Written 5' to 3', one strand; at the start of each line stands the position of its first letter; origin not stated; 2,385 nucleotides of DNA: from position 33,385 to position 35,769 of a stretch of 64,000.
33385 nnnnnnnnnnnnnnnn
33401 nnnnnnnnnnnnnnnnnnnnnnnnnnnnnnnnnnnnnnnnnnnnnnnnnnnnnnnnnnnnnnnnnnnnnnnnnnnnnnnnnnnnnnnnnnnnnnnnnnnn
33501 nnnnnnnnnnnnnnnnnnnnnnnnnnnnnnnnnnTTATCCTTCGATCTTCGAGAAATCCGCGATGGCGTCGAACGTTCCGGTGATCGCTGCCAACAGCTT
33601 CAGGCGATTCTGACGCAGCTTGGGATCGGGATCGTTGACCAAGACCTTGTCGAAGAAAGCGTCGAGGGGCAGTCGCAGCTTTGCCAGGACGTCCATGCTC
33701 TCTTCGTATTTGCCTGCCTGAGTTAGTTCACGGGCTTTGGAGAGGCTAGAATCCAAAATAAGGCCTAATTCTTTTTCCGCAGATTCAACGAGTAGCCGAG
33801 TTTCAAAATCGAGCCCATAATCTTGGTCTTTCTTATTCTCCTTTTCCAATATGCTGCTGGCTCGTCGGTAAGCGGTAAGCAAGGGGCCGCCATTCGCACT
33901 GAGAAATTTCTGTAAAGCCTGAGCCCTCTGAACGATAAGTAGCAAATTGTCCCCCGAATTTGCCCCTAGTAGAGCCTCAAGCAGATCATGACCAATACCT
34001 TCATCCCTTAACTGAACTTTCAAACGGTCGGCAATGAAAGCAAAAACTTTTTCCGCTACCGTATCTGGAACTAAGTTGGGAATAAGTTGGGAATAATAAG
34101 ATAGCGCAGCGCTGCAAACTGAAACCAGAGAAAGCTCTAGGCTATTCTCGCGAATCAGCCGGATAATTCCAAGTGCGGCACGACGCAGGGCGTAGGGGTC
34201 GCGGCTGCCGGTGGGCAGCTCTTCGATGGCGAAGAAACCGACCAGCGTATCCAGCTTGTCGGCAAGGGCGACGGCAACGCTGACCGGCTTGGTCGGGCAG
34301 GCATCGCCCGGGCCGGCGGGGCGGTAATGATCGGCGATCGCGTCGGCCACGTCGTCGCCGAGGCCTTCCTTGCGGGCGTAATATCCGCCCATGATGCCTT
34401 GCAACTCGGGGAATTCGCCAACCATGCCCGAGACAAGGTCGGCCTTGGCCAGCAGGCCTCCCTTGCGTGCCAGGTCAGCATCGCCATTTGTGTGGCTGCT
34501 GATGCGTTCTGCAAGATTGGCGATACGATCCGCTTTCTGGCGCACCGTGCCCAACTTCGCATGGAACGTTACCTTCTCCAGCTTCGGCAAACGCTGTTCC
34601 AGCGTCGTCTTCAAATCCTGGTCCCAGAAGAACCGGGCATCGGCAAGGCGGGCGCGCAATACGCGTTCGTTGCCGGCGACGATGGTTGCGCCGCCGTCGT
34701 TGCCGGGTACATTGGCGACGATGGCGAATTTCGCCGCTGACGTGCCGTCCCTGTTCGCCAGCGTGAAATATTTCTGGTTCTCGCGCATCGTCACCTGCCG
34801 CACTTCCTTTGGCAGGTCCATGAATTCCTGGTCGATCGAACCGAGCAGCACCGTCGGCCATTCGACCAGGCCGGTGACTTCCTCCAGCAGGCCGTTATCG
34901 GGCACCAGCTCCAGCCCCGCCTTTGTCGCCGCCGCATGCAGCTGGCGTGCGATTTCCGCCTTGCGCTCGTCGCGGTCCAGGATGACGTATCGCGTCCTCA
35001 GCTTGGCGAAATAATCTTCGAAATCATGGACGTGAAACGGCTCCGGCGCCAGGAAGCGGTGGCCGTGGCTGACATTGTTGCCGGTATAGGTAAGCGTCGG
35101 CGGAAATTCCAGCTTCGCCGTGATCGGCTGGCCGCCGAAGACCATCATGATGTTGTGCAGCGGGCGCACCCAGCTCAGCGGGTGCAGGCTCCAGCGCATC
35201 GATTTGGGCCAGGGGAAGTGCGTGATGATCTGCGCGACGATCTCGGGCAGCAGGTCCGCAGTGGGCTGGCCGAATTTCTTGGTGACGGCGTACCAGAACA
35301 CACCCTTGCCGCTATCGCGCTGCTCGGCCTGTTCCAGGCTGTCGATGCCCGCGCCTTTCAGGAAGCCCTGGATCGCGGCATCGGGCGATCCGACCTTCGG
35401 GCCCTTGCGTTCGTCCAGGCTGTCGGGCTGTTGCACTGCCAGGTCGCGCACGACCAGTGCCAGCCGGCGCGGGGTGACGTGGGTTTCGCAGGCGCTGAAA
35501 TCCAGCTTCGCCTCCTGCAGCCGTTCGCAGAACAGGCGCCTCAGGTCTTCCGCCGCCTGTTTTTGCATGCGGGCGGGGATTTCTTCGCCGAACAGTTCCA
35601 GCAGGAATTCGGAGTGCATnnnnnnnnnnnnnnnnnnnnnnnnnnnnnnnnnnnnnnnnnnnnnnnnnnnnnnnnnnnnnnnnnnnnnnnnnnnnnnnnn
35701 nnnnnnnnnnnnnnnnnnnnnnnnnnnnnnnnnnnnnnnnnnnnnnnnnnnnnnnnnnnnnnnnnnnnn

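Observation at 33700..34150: Compositionally foreign ~450-bp patch inside the 3' end of glyS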

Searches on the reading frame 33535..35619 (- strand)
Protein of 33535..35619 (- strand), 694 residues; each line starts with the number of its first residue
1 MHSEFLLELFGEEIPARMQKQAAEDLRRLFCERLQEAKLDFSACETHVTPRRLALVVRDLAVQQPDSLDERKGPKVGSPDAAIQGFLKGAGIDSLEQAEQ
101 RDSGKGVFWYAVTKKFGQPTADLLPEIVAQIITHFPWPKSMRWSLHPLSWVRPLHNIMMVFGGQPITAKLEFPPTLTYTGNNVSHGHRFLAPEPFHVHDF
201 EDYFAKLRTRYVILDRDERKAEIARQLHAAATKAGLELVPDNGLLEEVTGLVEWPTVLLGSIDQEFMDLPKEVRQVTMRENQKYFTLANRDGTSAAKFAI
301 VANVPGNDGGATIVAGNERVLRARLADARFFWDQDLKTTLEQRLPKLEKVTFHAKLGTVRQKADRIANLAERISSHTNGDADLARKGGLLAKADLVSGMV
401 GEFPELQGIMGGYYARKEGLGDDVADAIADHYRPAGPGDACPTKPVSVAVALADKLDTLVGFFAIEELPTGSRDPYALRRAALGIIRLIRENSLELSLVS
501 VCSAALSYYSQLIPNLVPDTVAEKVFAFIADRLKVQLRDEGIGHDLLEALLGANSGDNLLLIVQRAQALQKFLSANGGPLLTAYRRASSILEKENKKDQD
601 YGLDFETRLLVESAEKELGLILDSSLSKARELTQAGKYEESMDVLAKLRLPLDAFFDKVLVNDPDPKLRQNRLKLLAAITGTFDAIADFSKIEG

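Call 7: find_encoding_contigs(protein=window:33535-35619:-, flank=3000, max_places=6)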
Protein window:33535-35619:- (694 aa): no gene with exactly this product is on record in the collection.

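Call 8: find_homologous_proteins(query=window:33538-35619:-, max_evalue=1e-50)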
Query window:33538-35619:- (694 aa): 8000 proteins with E <= 1e-50 among 8000 candidates; the best 120 are listed.
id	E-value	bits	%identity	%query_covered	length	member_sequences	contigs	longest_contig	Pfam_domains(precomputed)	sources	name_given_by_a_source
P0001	0.0e+0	1120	74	100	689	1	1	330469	PF02092.23,PF05746.22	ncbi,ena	-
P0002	0.0e+0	1104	73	100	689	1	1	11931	PF02092.23,PF05746.22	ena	-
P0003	0.0e+0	1068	72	100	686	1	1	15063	PF02092.23,PF05746.22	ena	-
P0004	1.6e-270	917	62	98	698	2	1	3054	PF02092.23,PF05746.22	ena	-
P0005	3.8e-267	906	62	98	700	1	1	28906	PF02092.23,PF05746.22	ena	-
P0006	3.0e-265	900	62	98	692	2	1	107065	PF02092.23,PF05746.22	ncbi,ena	-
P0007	7.5e-260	882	60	98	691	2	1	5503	PF02092.23,PF05746.22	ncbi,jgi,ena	jgi:glycyl-tRNA synthetase beta chain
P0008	1.6e-259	881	62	100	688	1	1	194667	PF02092.23,PF05746.22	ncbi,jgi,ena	jgi:glycyl-tRNA synthetase beta chain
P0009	1.2e-246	839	57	98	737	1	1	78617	PF02092.23,PF05746.22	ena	-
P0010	4.3e-232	790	56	100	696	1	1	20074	PF02092.23,PF05746.22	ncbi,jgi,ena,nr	ncbi:MAG TPA: glycine--tRNA ligase subunit beta [Azospirillaceae bacterium]|nr:glycine--tRNA ligase 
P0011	2.7e-231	788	55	100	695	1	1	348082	PF02092.23,PF05746.22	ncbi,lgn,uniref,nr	ncbi:glycine--tRNA ligase subunit beta [Azospirillum halopraeferens]|uniref:glycine--tRNA ligase sub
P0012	3.4e-230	784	54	100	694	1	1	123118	PF02092.23,PF05746.22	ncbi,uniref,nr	ncbi:glycine--tRNA ligase subunit beta [Azospirillum sp. SYSU D00513]|uniref:glycine--tRNA ligase su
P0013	3.9e-230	784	55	100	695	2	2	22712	PF02092.23,PF05746.22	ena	-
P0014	1.3e-229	782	55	100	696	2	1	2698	PF02092.23,PF05746.22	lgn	-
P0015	1.6e-229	782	55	100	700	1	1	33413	PF02092.23,PF05746.22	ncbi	-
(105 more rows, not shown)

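Call 10: find_encoding_contigs(protein=P0001, flank=10000, max_places=2)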
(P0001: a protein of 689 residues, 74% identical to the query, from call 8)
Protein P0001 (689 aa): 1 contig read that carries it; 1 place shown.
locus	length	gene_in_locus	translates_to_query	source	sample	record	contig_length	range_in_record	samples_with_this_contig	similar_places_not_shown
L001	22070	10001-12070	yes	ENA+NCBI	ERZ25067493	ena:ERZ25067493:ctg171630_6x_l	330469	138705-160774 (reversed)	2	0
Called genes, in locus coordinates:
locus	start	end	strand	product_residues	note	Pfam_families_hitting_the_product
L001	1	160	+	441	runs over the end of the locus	PF13393:tRNA-synt_His, PF03129:HGTP_anticodon (weak)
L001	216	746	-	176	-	PF02604:PhdYeFM_antitox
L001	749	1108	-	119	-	PF01502:PRA-CH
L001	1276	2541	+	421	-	PF06689:zf-C4_ClpX, PF01078:Mg_chelatase (faint), PF05496:RuvB_N (faint), PF00004:AAA, PF07724:AAA_2, PF07728:AAA_5 (faint), PF13401:AAA_22 (faint), PF10431:ClpB_D2-small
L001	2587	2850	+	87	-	-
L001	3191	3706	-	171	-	PF00156:Pribosyltran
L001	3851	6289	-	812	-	PF12860:PAS_7, PF00512:HisKA, PF02518:HATPase_c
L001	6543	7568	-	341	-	PF00348:polyprenyl_synt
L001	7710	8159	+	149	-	-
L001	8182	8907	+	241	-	PF05175:MTS (weak)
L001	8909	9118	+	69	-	-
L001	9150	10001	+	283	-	PF02091:tRNA-synt_2e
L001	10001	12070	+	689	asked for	PF02092:tRNA_synt_2f, PF05746:DALR_1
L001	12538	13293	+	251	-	-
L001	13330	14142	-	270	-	PF01571:GCV_T, PF25455:Beta-barrel_CAF17_C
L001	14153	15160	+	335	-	PF01075:Glyco_transf_9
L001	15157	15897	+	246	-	PF00535:Glycos_transf_2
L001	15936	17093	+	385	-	PF04932:Wzy_C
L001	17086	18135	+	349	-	PF01979:Amidohydro_1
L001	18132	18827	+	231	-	PF00156:Pribosyltran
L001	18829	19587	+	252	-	PF01513:NAD_kinase, PF20143:NAD_kinase_C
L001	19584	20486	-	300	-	-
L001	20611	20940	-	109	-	-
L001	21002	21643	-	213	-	PF00730:HhH-GPD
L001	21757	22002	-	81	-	PF02700:PurS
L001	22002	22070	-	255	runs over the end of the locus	PF01259:SAICAR_synt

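Call 11: find_encoding_contigs(protein=P0002, flank=5000, max_places=2)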
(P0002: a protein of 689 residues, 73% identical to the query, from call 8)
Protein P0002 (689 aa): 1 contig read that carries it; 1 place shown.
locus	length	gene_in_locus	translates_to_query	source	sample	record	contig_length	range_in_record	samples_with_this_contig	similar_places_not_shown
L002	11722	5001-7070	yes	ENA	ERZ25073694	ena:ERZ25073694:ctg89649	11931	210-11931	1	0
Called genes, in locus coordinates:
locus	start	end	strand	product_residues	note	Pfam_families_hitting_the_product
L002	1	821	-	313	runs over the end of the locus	PF00348:polyprenyl_synt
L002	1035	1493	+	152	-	-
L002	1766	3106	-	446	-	-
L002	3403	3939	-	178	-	-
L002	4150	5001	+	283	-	PF02091:tRNA-synt_2e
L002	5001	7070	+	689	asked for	PF02092:tRNA_synt_2f, PF05746:DALR_1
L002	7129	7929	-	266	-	PF01571:GCV_T (faint), PF25455:Beta-barrel_CAF17_C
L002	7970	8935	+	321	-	PF01075:Glyco_transf_9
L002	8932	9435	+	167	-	PF00535:Glycos_transf_2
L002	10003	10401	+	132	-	-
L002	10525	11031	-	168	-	-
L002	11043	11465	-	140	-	-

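Call 12: find_encoding_contigs(protein=P0003, flank=5000, max_places=2)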
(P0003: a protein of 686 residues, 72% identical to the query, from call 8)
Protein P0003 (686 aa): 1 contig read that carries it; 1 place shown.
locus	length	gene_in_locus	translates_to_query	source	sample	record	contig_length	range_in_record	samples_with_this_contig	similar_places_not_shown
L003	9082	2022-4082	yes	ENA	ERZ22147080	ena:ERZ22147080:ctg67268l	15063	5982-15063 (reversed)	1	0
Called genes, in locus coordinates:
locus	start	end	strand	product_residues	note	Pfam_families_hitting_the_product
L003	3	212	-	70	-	?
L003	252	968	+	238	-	PF03602:Cons_hypoth95 (weak), PF05175:MTS, PF06325:PrmA (weak), PF13847:Methyltransf_31, PF08241:Methyltransf_11 (weak), PF13649:Methyltransf_25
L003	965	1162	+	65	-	-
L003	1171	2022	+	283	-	PF02091:tRNA-synt_2e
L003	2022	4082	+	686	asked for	PF02092:tRNA_synt_2f, PF05746:DALR_1 (weak)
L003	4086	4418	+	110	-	-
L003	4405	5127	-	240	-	PF25455:Beta-barrel_CAF17_C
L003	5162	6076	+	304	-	PF01075:Glyco_transf_9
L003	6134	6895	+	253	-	PF00535:Glycos_transf_2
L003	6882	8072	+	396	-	PF04932:Wzy_C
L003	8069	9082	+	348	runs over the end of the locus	PF01979:Amidohydro_1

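Call 35: search_protein_families(library=pfam, proteins=[window:33538-35619:-], max_evalue=0.01)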
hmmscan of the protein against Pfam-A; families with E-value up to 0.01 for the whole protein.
window:33538-35619:- (694 aa): 2 families
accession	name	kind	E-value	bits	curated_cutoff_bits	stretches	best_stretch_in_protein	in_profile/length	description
PF02092.22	tRNA_synt_2f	-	6e-187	623.2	29.2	1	5-551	1-535/536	Glycyl-tRNA synthetase beta subunit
PF05746.21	DALR_1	-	5.5e-09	36.6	22.3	1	581-684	2-103/117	DALR anticodon binding domain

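Call 46: search_solved_structures(query=window:33538-35619:-, max_evalue=1e-10, show_alignments=1)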
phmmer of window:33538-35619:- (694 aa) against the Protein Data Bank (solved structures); distinct sequences matched with E-value up to 1e-10: 5.
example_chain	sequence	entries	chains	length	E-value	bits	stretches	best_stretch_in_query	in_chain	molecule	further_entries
7yse_C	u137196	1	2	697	2.6e-125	422.6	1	4-692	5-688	Glycine--tRNA ligase beta subunit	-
7eiv_C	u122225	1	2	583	1.1e-111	377.7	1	4-552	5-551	Glycine--tRNA ligase beta subunit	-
7lu4_A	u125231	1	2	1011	2.2e-99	337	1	5-694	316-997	Multifunctional fusion protein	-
8ie2_H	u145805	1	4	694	1.1e-90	308.2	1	3-691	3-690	Glycine--tRNA ligase beta subunit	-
7xjy_A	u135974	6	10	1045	2.2e-76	261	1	5-693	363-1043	Glycine--tRNA ligase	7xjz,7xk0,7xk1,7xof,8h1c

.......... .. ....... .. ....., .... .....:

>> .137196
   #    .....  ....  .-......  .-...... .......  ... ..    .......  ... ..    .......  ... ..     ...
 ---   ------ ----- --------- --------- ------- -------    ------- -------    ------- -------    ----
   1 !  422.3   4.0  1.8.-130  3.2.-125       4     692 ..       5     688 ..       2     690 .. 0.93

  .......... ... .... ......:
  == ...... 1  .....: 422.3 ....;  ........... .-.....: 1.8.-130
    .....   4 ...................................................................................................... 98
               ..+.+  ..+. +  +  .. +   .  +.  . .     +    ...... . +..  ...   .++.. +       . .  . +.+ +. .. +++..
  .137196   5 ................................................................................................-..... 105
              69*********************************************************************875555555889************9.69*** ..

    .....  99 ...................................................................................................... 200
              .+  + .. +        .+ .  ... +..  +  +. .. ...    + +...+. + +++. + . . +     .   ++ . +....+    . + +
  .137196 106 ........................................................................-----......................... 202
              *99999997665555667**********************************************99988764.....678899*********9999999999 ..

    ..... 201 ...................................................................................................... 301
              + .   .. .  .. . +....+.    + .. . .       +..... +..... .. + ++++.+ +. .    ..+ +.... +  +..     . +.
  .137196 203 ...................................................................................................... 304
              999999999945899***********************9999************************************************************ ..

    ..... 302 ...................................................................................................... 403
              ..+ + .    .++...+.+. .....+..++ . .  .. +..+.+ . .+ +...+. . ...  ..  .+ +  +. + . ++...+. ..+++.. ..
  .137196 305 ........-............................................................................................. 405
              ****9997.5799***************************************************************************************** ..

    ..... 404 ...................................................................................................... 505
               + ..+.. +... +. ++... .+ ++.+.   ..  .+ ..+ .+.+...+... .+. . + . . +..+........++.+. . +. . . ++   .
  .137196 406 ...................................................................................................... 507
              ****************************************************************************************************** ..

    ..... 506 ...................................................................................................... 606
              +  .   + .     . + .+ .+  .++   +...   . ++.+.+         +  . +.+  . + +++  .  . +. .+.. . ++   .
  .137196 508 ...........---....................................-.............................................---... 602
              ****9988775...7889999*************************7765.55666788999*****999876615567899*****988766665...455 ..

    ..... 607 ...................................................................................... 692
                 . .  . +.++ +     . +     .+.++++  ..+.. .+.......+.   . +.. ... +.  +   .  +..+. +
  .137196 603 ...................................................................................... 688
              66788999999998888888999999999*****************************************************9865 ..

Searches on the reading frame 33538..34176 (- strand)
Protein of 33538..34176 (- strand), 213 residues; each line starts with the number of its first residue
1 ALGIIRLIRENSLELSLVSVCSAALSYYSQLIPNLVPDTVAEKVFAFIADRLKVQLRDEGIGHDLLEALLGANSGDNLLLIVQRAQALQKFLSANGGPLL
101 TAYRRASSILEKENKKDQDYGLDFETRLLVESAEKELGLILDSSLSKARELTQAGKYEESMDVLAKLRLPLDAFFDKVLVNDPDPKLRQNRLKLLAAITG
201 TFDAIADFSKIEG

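Call 25: find_related_loci(query=window:33538-34176:-, collection=genome_contigs, flank=4000)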
Query window:33538-34176:- (213 aa) in genome_contigs; peptide patterns used: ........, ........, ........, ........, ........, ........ (x = any residue, [..] = any of these).
320 stretches matched a pattern, but none encodes a relative of the query by tblastn (E <= 1e-3).

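Call 28: find_related_loci(query=A2, collection=genome_contigs, flank=3000)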
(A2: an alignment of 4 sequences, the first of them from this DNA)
Query A2 (213 aa) in genome_contigs; peptide patterns used: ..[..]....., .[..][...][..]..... (x = any residue, [..] = any of these).
599 stretches matched a pattern (row limit reached: there are more); 466 encode a relative of the query (tblastn E <= 1e-3); the best 80 are kept; 80 distinct loci.
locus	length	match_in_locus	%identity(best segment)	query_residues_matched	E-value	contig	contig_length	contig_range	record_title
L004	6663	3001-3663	43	1-212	3e-46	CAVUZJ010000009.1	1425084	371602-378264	MAG: uncultured proteobacterium isolate MFD05512.bin.1.28 genome assembly, contig: contig_25210, whole genome shotgun se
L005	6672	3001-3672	44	1-213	2e-46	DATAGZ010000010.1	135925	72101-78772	MAG TPA_asm: Dongiaceae bacterium isolate SMAG_U6842 k141_1653482, whole genome shotgun sequence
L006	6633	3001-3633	44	1-213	1e-45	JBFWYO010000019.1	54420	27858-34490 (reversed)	MAG: Alphaproteobacteria bacterium isolate CA_2019_TPBS_166 NODE_3884_length_54420_cov_5.317905_TPBS, whole genome shotg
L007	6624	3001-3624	44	1-213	2e-45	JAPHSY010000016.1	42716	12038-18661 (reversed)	MAG: Magnetovibrio sp. isolate N3S-Bin_6 c_000000374895, whole genome shotgun sequence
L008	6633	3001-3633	44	1-212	3e-44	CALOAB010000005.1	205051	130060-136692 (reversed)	MAG: uncultured Alphaproteobacteria bacterium isolate HOU_bin.0182 genome assembly, contig: contig_9400, whole genome sh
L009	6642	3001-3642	46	1-213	1e-42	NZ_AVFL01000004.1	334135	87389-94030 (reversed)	Skermanella stibiiresistens SB22 contig5, whole genome shotgun sequence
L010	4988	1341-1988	42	1-213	1e-42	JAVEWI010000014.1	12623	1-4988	MAG: Bdellovibrionales bacterium isolate BF4_141 NODE_15925_length_12623_cov_3.836988_Biofilm4, whole genome shotgun seq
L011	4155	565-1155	41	1-213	2e-42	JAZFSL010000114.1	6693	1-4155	MAG: Rhodospirillales bacterium isolate BS1bin.8 BS1bin.8_114, whole genome shotgun sequence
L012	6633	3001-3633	43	1-212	4e-42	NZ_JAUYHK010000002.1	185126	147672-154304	MAG: Thalassospira sp. isolate C24_maxbin.122 C24_k141_577695, whole genome shotgun sequence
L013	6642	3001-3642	43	1-213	5e-42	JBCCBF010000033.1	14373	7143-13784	MAG: Pseudomonadota bacterium isolate P01_A01_bin.29 k141_2027214_length_14373_cov_9.0000, whole genome shotgun sequence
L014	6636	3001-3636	43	1-213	1e-41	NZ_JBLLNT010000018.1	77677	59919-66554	MAG: Thalassospira sp. isolate amkv27 tig00000761, whole genome shotgun sequence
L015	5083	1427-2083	41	1-212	3e-41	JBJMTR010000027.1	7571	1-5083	MAG: Bradyrhizobium sp. isolate H3_18_all_fractions_metab_conc_4_62_18 k255_421083, whole genome shotgun sequence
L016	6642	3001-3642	42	1-213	1e-41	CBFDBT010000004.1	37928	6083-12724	MAG TPA_asm: uncultured Alphaproteobacteria bacterium isolate SRR26215677_concoct_115 genome assembly, contig: ERZ250734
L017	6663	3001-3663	44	1-213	2e-41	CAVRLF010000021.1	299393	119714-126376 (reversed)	MAG: uncultured Alphaproteobacteria bacterium isolate MFD01476.bin.1.149 genome assembly, contig: contig_8896, whole gen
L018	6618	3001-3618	42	11-213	3e-41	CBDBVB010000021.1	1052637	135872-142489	MAG: Inquilinaceae bacterium isolate e0ea3d66-1d80-49f0-a312-4fce0f68fffb genome assembly, contig: contig_21, whole geno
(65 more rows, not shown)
